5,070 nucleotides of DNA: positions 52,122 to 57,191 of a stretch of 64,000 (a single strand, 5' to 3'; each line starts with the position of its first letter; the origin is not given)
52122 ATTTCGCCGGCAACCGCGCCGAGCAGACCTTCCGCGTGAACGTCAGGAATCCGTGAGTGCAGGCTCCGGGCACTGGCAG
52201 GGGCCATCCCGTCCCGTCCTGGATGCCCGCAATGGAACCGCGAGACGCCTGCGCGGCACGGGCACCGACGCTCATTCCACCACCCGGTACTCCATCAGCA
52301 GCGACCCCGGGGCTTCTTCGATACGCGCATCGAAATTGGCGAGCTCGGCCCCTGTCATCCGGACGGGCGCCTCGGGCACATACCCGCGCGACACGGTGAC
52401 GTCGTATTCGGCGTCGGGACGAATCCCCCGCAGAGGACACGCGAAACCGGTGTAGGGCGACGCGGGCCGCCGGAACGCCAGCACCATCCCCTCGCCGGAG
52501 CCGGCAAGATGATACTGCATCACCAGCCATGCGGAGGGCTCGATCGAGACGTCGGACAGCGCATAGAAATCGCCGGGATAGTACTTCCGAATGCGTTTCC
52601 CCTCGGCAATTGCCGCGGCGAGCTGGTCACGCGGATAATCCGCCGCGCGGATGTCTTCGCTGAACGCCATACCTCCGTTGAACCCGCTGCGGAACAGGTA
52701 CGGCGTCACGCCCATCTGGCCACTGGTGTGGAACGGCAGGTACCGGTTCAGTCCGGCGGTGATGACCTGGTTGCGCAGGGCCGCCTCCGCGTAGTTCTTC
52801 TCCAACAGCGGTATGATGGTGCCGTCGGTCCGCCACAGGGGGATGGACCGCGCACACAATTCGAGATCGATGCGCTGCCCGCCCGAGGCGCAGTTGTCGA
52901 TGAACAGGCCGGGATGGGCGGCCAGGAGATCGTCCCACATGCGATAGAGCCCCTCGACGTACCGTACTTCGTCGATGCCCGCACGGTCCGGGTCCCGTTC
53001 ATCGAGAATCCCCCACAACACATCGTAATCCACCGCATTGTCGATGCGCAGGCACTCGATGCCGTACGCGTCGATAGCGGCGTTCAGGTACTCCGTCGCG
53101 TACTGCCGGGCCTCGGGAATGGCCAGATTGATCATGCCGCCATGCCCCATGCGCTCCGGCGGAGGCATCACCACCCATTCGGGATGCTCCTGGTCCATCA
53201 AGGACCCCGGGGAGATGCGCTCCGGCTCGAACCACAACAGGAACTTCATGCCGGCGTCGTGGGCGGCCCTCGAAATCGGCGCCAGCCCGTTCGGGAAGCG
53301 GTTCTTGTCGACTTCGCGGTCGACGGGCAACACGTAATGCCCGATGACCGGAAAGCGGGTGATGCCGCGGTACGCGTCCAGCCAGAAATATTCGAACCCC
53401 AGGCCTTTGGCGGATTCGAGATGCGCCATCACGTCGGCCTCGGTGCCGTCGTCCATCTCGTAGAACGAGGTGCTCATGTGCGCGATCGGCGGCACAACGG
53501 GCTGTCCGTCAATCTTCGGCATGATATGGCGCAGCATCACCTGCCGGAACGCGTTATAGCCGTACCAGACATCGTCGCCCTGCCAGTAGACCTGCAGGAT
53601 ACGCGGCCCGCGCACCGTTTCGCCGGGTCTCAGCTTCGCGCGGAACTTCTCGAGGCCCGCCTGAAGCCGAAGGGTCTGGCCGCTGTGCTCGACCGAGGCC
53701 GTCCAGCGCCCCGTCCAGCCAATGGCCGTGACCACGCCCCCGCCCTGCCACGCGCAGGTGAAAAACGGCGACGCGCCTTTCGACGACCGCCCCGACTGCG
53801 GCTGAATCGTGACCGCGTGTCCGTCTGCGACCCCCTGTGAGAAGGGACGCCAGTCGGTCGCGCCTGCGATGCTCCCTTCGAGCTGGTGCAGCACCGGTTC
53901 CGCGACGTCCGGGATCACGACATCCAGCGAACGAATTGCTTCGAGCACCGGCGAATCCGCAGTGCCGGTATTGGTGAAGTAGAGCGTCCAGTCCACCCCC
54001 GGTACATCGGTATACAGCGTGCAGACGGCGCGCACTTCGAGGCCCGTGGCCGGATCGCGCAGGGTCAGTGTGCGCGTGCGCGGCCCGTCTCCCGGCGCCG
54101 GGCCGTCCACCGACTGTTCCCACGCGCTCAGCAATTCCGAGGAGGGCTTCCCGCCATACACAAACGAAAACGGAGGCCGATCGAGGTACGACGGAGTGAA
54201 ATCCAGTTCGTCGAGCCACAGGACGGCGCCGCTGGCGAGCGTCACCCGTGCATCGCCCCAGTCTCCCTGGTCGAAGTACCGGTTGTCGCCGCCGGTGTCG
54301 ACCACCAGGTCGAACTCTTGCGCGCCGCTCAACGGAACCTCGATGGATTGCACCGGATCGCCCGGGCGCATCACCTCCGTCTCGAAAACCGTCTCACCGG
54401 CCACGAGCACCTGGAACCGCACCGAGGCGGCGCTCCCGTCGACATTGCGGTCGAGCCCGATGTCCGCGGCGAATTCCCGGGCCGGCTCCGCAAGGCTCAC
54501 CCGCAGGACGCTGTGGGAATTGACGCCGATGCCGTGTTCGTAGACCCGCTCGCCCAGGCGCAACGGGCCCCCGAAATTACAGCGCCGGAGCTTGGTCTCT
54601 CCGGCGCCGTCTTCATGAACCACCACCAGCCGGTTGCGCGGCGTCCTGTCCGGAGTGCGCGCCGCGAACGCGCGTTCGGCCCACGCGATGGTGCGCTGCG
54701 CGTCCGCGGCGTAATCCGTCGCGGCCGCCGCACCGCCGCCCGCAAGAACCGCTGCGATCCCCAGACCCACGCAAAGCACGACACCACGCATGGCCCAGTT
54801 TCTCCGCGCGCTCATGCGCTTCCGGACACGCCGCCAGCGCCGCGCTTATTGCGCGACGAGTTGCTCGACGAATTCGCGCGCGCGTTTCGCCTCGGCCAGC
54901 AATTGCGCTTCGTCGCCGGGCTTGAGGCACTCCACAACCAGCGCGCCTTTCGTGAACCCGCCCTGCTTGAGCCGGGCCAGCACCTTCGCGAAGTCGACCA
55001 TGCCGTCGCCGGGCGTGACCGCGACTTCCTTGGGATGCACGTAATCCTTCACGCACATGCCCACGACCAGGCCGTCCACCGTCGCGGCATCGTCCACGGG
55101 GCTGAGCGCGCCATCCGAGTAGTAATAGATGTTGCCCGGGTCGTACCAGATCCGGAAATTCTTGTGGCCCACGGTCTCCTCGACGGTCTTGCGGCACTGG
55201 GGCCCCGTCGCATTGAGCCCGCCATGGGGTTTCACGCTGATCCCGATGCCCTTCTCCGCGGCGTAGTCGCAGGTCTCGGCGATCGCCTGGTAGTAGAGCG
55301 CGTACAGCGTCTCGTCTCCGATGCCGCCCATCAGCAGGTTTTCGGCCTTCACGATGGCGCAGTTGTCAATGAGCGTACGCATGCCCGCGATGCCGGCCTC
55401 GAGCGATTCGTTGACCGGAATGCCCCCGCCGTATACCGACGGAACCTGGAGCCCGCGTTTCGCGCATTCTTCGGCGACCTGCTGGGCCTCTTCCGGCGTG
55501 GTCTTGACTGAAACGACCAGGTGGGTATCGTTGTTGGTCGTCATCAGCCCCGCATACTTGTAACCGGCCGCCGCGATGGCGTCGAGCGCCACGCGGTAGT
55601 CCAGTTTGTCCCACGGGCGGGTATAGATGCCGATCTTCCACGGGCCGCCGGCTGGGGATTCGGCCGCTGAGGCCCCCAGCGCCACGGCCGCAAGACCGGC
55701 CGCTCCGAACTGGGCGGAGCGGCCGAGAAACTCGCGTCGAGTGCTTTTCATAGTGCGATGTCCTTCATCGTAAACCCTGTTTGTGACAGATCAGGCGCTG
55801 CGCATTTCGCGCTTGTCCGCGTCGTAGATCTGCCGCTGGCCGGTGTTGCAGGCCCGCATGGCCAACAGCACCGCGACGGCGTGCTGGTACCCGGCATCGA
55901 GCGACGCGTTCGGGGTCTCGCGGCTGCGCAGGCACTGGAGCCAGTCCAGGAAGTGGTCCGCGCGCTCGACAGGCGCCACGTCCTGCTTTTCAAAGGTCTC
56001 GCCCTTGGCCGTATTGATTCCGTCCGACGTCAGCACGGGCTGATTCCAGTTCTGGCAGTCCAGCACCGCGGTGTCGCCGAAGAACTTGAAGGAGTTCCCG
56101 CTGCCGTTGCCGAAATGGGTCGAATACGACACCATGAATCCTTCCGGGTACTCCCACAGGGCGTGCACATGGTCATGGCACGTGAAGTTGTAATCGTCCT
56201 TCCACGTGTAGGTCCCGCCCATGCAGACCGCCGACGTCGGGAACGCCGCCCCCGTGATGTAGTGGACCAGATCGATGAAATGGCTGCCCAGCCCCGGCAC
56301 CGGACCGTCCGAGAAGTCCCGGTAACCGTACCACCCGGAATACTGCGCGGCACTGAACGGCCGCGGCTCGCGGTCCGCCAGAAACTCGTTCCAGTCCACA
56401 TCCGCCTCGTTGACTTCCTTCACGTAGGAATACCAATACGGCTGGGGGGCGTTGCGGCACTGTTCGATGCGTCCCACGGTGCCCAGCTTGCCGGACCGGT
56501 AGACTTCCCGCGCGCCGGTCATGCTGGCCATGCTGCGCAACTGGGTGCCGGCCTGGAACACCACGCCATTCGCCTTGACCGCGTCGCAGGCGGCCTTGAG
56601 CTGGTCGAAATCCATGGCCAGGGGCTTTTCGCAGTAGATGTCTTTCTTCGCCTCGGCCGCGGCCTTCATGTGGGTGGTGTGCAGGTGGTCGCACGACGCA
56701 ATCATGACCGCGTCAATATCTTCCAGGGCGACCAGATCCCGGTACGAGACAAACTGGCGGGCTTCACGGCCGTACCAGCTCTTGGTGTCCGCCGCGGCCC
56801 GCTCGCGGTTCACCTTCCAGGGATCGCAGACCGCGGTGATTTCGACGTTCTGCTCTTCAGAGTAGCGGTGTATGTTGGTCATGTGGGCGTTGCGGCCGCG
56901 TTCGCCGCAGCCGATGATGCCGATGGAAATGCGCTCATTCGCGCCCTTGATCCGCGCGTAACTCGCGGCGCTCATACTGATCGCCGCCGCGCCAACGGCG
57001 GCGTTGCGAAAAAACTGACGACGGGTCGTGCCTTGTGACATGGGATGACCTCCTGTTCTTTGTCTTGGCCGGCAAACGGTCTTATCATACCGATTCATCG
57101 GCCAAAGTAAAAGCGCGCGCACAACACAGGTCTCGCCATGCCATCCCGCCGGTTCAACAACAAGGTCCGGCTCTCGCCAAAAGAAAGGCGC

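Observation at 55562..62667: Perfect 3.55-kb tandem duplication carrying a TAT-oxidoreductase, a PEP-CTERM protein and two gene 5' ends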

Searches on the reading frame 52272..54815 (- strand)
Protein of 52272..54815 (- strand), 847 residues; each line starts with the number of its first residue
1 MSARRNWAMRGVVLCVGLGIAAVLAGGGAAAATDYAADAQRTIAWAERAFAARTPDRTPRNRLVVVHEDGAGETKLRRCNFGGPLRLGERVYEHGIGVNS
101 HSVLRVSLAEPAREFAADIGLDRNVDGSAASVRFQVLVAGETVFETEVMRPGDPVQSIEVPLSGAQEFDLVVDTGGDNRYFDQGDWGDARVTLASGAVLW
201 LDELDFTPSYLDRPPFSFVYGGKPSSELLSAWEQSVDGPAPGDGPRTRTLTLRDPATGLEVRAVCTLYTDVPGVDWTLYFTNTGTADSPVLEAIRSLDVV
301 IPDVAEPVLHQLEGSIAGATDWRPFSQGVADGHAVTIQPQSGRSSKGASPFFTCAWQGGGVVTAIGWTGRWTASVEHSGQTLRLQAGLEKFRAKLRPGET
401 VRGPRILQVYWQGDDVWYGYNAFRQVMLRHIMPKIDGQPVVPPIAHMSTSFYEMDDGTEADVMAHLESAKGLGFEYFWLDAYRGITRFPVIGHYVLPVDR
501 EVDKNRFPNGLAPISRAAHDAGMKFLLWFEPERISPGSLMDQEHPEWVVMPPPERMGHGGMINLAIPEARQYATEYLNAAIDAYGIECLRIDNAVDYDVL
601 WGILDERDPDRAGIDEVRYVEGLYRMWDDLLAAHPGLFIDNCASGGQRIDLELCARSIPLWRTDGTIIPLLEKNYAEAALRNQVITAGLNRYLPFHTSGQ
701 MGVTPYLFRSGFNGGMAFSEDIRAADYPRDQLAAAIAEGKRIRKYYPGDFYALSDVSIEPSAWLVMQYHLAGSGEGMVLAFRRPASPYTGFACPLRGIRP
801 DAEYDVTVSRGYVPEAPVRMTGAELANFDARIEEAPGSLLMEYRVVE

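Call 7: search_protein_families(library=pfam, proteins=[window:52272-54815:-], max_evalue=0.01)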
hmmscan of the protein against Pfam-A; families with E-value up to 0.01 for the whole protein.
window:52272-54815:- (847 aa): 4 families
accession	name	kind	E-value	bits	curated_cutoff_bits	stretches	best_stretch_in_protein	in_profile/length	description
PF08305.17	NPCBM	-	5.6e-31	107.8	23.9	1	68-192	14-137/137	NPCBM/NEW2 domain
PF02065.24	Melibiase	-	7.5e-24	84.8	27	1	463-666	61-262/347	Melibiase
PF16875.11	Glyco_hydro_36N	-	8.2e-06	25.9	27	1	246-393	99-248/253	Glycosyl hydrolase family 36 N-terminal domain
PF01055.32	Glyco_hydro_31_2nd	-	0.0018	18.1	23.5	1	446-593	12-156/328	Glycosyl hydrolases family 31 TIM-barrel domain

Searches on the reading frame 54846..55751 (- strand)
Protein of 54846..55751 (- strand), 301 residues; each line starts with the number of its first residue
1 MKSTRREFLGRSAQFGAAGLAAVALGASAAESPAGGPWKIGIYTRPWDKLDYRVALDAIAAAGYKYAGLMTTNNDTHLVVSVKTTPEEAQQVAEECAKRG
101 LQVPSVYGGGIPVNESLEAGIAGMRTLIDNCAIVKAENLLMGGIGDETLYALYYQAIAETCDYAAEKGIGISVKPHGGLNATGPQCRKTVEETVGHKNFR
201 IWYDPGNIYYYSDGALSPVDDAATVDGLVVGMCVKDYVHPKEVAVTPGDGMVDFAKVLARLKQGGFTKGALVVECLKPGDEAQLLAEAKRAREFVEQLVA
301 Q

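Call 7: search_protein_families(library=pfam, proteins=[window:54846-55751:-], max_evalue=0.01)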
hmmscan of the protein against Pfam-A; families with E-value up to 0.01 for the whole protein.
window:54846-55751:- (301 aa): 1 family
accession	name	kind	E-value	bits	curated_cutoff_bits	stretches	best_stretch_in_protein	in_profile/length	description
PF01261.30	AP_endonuc_2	-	1.8e-22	80.7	31.1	1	56-287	1-241/249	Xylose isomerase-like TIM barrel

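Call 8: find_encoding_contigs(protein=window:54846-55751:-, flank=10000, max_places=10)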
Protein window:54846-55751:- (301 aa): 22 contigs read that carry it; 10 places shown.
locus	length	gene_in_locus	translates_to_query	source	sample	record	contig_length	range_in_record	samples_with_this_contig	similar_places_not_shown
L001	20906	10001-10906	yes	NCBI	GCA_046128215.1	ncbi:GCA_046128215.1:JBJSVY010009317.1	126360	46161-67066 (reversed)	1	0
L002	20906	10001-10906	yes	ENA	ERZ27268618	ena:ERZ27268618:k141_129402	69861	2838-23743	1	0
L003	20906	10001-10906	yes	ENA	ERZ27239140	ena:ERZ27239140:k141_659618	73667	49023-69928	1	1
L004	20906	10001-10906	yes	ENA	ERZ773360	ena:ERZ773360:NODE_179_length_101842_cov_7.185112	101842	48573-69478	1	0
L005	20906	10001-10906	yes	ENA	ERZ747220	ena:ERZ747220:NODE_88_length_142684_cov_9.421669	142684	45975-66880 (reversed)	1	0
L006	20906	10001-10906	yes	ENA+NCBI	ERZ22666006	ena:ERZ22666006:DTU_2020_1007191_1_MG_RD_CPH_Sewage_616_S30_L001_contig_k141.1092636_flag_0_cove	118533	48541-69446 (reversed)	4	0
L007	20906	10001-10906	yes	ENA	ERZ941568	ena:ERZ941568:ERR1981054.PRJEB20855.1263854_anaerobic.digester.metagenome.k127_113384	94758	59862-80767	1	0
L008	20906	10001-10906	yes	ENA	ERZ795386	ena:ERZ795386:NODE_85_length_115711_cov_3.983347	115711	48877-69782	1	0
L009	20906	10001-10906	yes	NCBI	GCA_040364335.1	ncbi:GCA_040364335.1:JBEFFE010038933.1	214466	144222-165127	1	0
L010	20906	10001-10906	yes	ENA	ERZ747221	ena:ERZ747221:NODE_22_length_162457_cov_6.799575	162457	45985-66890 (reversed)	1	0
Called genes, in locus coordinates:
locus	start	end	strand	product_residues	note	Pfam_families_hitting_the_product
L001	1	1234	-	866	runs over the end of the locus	PF00270:DEAD, PF04851:ResIII (weak), PF00271:Helicase_C, PF21280:Helicase_dom4_arc, PF00486:Trans_reg_C (weak)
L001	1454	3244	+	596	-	PF00149:Metallophos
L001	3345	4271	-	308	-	PF07963:N_methyl, PF07596:SBP_bac_10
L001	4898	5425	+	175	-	PF13091:PLDc_2, PF00614:PLDc (weak)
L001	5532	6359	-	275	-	PF00326:Peptidase_S9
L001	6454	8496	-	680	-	-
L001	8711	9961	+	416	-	PF01408:GFO_IDH_MocA, PF22725:GFO_IDH_MocA_C3, PF02894:GFO_IDH_MocA_C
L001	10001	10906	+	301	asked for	PF01261:AP_endonuc_2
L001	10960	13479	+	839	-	PF08305:NPCBM, PF16875:Glyco_hydro_36N (weak), PF02065:Melibiase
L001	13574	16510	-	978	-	PF13432:TPR_16, PF14559:TPR_19, PF13646:HEAT_2, PF01551:Peptidase_M23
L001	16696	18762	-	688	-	PF02985:HEAT (faint), PF13646:HEAT_2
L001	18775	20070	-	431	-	PF01408:GFO_IDH_MocA, PF19051:GFO_IDH_MocA_C2, PF22725:GFO_IDH_MocA_C3 (faint), PF19051:GFO_IDH_MocA_C2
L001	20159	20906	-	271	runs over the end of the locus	PF00561:Abhydrolase_1, PF00326:Peptidase_S9, PF12146:Hydrolase_4 (faint)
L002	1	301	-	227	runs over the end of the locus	PF13391:HNH_2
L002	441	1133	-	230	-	PF00145:DNA_methylase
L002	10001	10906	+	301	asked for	PF01261:AP_endonuc_2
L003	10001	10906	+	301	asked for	PF01261:AP_endonuc_2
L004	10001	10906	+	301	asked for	PF01261:AP_endonuc_2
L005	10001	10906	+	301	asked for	PF01261:AP_endonuc_2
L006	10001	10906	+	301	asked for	PF01261:AP_endonuc_2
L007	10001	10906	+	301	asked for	PF01261:AP_endonuc_2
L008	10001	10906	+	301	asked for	PF01261:AP_endonuc_2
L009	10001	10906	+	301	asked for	PF01261:AP_endonuc_2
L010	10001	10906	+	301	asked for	PF01261:AP_endonuc_2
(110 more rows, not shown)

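Call 15: find_related_loci(query=window:54846-55751:-, collection=genome_contigs, flank=10000)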
Query window:54846-55751:- (301 aa) in genome_contigs; peptide patterns used: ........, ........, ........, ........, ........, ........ (x = any residue, [..] = any of these).
57 stretches matched a pattern; 22 encode a relative of the query (tblastn E <= 1e-3); 22 distinct loci.
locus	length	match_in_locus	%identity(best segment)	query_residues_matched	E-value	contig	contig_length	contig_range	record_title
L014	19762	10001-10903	97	1-301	0e+0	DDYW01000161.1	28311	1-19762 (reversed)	MAG TPA_asm: Candidatus Hydrogenedentes bacterium UBA2224 UBA2224_contig_76989, whole genome shotgun sequence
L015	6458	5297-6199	91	1-301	9e-176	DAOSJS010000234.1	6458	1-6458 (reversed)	MAG TPA_asm: Candidatus Hydrogenedentota bacterium isolate AMR_MDS_1669 NODE_10862_length_6458_cov_3.642511, whole genom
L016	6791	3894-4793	83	1-300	5e-174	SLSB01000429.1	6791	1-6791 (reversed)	MAG: Candidatus Hydrogenedentota bacterium isolate CSSed165cm_592 CSSed16-5cm-51843, whole genome shotgun sequence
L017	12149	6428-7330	84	1-301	4e-170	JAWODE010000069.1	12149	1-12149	MAG: Candidatus Hydrogenedentota bacterium isolate BLK5-2.bin.115 k191_112112, whole genome shotgun sequence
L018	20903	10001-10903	68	4-301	2e-135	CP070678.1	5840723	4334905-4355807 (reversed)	MAG: Phycisphaerales bacterium isolate bin7 chromosome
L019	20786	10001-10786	77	38-300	6e-129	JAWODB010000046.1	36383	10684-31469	MAG: Phycisphaerae bacterium isolate BLK5-1.bin.98 k191_2672891, whole genome shotgun sequence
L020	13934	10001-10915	64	2-301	7e-127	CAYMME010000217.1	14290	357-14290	MAG TPA_asm: uncultured Planctomycetales bacterium isolate binchicken_co65_34 genome assembly, contig: NODE_17048_length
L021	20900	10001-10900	88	2-301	7e-175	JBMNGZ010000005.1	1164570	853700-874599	MAG: Candidatus Hydrogenedentales bacterium isolate SBF912LR0HQ0180 contig_45194, whole genome shotgun sequence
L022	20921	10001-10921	61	5-301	3e-114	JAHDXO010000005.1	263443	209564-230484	MAG: Pirellulaceae bacterium isolate PLA7 NODE_117_length_263443_cov_10.277165, whole genome shotgun sequence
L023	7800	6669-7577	59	4-300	9e-114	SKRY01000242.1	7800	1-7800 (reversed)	MAG: Candidatus Hydrogenedentota bacterium isolate CSSed162cmA_50 CSSed16-2cmA-40158, whole genome shotgun sequence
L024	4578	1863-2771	59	4-300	4e-113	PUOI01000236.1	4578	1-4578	MAG: Candidatus Hydrogenedentota bacterium isolate B1Sed10_145 B1-Sed10-C31594, whole genome shotgun sequence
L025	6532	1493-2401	61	4-300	8e-112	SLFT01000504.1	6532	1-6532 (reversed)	MAG: Candidatus Hydrogenedentota bacterium isolate CSSed162cmB_64 CSSed16-2cmB-56147, whole genome shotgun sequence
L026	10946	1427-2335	59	4-300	1e-110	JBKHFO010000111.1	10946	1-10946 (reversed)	MAG: Candidatus Hydrogenedentota bacterium isolate D1M05_5 NODE_5271_length_10946_cov_4.857864, whole genome shotgun seq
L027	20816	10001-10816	73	28-300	5e-133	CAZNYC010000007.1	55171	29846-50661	MAG TPA_asm: uncultured Anaerolineales bacterium isolate SRP141376_co2_324 genome assembly, contig: NODE_1445_length_551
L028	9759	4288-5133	60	24-299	7e-108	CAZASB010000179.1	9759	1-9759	MAG TPA_asm: uncultured Planctomycetaceae bacterium isolate binchicken_co139_554 genome assembly, contig: NODE_16035_len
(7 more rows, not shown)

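Call 32: search_solved_structures(query=window:54846-55751:-, max_evalue=0.001)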
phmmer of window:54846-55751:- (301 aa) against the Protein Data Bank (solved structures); distinct sequences matched with E-value up to 0.001: 0.

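Call 33: search_protein_families(library=ncbifam, proteins=[window:54846-55751:-], max_evalue=0.001)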
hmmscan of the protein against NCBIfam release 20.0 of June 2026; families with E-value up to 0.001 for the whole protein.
window:54846-55751:- (301 aa): 4 families
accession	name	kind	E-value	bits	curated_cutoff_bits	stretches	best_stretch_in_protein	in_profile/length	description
NF009688.0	PRK13209.1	subfamily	2e-08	33.6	317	1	151-298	134-276/286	L-ribulose-5-phosphate 3-epimerase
TIGR04379.1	myo_inos_iolE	equivalog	1.2e-06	28.3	290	1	246-298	238-289/290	myo-inosose-2 dehydratase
TIGR00542.1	hxl6Piso_put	equivalog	4.2e-06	26.3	272.15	1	188-298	166-271/279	L-ribulose-5-phosphate 3-epimerase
NF009689.0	PRK13210.1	subfamily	0.00016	20.9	200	0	152-300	131-280/286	L-ribulose-5-phosphate 3-epimerase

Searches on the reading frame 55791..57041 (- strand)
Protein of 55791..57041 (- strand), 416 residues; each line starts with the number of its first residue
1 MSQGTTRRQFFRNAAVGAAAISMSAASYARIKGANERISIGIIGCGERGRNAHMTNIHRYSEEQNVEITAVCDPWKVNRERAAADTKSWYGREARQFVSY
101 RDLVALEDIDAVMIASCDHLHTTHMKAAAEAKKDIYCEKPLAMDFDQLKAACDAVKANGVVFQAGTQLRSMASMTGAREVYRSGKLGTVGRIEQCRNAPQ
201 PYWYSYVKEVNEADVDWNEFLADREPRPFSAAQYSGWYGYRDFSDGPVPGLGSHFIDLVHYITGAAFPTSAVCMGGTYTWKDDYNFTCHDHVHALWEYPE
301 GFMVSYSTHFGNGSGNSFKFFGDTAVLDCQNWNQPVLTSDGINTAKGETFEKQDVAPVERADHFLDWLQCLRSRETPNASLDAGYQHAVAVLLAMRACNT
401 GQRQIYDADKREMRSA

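Call 7: search_protein_families(library=pfam, proteins=[window:55791-57041:-], max_evalue=0.01)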
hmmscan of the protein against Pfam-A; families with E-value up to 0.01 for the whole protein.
window:55791-57041:- (416 aa): 4 families
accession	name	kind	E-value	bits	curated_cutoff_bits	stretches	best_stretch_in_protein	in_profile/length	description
PF01408.29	GFO_IDH_MocA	-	4.3e-19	69.8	24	1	38-165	1-119/120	Oxidoreductase family, NAD-binding Rossmann fold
PF02894.22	GFO_IDH_MocA_C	-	5.6e-13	49.6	22.9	1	228-402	22-214/218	Oxidoreductase family, C-terminal alpha/beta domain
PF22725.1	GFO_IDH_MocA_C3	-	4.2e-10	40.1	27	1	230-325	30-121/124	GFO/IDH/MocA C-terminal domain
PF19051.5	GFO_IDH_MocA_C2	-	0.0026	17.8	23.3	0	213-264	50-102/254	Oxidoreductase family, C-terminal alpha/beta domain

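Call 31: search_solved_structures(query=window:55791-57041:-, max_evalue=0.00001)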
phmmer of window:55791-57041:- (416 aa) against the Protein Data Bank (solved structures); distinct sequences matched with E-value up to 0.00001: 32.
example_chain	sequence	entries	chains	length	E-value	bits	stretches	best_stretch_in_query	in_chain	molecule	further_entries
7xr9_A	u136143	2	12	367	1.2e-13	54.1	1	37-207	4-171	DgpA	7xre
9m3d_B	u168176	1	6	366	8.4e-13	51.4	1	37-203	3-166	DgpA1 from W974-1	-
9m37_A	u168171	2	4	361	2.3e-11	46.7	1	39-223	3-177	P581a DgpA2 and isoorientin complex structure | Gfo/Idh/MocA family protein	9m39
3ec7_A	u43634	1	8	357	2.6e-11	46.5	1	38-188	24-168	Putative Dehydrogenase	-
8tdf_A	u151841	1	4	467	4.6e-11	45.7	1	40-270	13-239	Dehydrogenase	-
8tdh_A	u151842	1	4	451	6e-11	45.3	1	41-270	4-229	Predicted dehydrogenases and related proteins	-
6a3f_A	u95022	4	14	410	2.2e-10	43.4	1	83-193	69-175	Putative dehydrogenase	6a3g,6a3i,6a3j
4n54_A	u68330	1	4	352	2.9e-10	43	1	35-213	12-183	Inositol dehydrogenase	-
4gqa_A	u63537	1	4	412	3.3e-10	42.9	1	34-188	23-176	NAD binding Oxidoreductase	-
4mkx_A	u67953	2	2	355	4.3e-10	42.5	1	36-213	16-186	Inositol dehydrogenase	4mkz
6o15_A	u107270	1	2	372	5.1e-10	42.2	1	38-194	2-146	Uncharacterized oxidoreductase YjhC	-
3cea_A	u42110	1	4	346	6e-10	42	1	40-214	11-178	Myo-inositol 2-dehydrogenase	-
2glx_A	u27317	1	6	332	7e-10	41.8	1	80-188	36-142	1,5-anhydro-D-fructose reductase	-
6z3b_A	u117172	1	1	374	6.5e-09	38.6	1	99-198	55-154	Gfo/Idh/MocA family oxidoreductase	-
6z3c_AAA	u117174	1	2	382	6.8e-09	38.5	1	100-198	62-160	Gfo/Idh/MocA family oxidoreductase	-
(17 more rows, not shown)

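Call 33: search_protein_families(library=ncbifam, proteins=[window:55791-57041:-], max_evalue=0.001)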
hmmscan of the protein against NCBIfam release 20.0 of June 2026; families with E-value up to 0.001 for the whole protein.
window:55791-57041:- (416 aa): 8 families
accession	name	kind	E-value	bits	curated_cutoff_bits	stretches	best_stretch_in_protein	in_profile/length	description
TIGR04380.1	myo_inos_iolG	equivalog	1.6e-26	92.9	355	1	38-209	2-165/330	inositol 2-dehydrogenase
NF058561.1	BT_2158_fam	equivalog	7.6e-24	84.1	750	1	6-269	1-261/487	glycoside 3-dehydrogenase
NF052679.1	InsChiInosDhIolG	equivalog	5.6e-14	51.9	540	1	38-159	3-117/343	bifunctional inositol 2-dehydrogenase/D-chiro-inositol 1-dehydrogenase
NF040723.1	UDP-GlcNAcDh_Arch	equivalog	6.1e-14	52.2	450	1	39-200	2-152/302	UDP-N-acetylglucosamine 3-dehydrogenase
NF052479.1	LevoglcsnDh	equivalog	8.5e-14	51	650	1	77-189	44-154/386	levoglucosan dehydrogenase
NF041392.1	XylDh_Gfo6_Halo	equivalog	9.9e-11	41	350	1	35-189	14-163/350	D-xylose 1-dehydrogenase Gfo6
NF058563.1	BT_2159_fam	equivalog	1.1e-05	24.7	650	1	38-199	1-153/350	disaccharide 3-dehydrogenase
NF007574.0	PRK10206.1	equivalog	6.6e-05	22.1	352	1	99-194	55-151/345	oxidoreductase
